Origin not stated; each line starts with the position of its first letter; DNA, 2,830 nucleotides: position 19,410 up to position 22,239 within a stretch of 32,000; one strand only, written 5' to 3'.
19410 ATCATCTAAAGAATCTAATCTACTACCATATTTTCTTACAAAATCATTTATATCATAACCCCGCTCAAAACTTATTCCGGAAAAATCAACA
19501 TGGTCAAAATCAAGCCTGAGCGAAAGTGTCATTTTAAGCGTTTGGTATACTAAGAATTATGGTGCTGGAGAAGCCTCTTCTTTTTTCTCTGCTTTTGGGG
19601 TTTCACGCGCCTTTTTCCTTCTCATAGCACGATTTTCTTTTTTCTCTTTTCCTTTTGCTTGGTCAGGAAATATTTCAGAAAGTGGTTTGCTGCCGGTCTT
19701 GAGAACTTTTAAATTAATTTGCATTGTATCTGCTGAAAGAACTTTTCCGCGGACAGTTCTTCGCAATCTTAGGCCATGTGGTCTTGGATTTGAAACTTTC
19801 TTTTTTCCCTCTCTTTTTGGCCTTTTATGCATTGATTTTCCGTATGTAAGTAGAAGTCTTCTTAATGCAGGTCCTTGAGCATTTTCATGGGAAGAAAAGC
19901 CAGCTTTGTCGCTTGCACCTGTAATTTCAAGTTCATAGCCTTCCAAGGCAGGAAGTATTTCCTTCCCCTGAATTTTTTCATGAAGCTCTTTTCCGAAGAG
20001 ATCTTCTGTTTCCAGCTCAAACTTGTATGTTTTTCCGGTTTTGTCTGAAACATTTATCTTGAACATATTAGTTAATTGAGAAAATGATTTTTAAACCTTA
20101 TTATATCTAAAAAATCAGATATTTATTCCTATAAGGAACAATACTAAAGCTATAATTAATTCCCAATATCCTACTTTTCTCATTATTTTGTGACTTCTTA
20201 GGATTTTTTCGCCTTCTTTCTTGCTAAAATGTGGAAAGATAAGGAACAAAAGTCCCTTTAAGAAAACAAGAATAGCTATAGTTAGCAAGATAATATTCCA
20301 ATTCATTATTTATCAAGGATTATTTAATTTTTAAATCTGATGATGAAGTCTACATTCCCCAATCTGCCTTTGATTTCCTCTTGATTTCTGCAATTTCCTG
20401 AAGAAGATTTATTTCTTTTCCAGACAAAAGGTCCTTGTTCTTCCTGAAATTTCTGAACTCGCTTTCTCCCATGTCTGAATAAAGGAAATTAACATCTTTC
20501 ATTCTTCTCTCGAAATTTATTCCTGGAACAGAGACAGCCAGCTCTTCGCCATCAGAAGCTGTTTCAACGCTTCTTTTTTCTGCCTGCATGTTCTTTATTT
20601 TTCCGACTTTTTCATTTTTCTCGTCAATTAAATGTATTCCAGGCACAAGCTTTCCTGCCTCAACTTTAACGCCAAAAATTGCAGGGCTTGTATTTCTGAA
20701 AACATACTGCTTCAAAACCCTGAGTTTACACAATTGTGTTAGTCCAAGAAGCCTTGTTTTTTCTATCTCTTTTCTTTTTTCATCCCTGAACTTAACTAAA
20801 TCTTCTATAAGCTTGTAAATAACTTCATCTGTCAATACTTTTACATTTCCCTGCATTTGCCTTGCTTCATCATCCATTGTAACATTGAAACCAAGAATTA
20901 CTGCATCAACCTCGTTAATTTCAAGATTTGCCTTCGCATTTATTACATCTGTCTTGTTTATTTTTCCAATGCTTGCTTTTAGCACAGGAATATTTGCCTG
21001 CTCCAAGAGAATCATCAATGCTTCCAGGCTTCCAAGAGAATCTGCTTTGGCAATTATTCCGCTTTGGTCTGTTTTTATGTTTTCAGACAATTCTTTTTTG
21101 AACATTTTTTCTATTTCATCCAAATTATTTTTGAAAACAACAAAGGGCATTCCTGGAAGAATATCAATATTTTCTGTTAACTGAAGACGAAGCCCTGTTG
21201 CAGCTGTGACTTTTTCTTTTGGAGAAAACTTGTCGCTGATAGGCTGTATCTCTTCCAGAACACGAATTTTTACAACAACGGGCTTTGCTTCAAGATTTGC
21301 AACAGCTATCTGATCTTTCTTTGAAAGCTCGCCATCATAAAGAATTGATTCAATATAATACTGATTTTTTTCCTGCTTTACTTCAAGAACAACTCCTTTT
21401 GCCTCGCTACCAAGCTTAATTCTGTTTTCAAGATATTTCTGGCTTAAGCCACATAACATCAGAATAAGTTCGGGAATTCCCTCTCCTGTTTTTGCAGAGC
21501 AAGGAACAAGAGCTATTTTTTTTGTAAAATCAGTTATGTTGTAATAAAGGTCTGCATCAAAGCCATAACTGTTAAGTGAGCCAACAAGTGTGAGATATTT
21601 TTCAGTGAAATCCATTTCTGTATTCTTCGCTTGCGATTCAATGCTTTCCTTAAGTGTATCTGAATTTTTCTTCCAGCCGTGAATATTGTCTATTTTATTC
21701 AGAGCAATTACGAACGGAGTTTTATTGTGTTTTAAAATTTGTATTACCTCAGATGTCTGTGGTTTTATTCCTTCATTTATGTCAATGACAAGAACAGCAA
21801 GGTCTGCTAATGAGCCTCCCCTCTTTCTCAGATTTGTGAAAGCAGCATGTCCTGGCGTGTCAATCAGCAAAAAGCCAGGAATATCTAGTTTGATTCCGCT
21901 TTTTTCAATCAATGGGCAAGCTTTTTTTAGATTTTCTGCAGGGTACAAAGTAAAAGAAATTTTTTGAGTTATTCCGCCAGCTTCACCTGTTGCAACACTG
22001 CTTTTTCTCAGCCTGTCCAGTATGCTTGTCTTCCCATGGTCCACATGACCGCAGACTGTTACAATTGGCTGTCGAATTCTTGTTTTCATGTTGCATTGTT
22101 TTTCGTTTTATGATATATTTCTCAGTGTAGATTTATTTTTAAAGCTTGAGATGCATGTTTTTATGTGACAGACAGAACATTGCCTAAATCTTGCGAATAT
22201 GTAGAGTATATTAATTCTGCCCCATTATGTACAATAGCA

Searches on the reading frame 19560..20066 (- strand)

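Call 61: search_protein_families(library=pfam, proteins=[window:19560-20066:-], max_evalue=0.0001)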
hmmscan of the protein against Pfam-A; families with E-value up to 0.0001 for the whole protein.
window:19560-20066:- (169 aa): 1 family
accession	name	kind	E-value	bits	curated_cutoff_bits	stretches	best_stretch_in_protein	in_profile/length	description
PF01092.24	Ribosomal_S6e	-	4.4e-26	91.6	26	1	2-133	1-124/125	Ribosomal protein S6e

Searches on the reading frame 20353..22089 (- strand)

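Call 61: search_protein_families(library=pfam, proteins=[window:20353-22089:-], max_evalue=0.0001)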
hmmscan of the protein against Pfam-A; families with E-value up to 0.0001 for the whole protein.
window:20353-22089:- (579 aa): 4 families
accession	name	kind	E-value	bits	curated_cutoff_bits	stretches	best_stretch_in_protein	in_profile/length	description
PF00009.33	GTP_EFTU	-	1.8e-36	126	26.5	1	9-213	5-183/188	Elongation factor Tu GTP binding domain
PF14578.12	GTP_EFTU_D4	-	3.5e-18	65.7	23.8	1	455-537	4-86/86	Elongation factor Tu domain 4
PF11987.13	IF-2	-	3.7e-18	66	27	1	326-431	12-116/117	Translation-initiation factor 2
PF01926.29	MMR_HSR1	-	2.5e-10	40.9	21.9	1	10-132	2-113/113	50S ribosome-binding GTPase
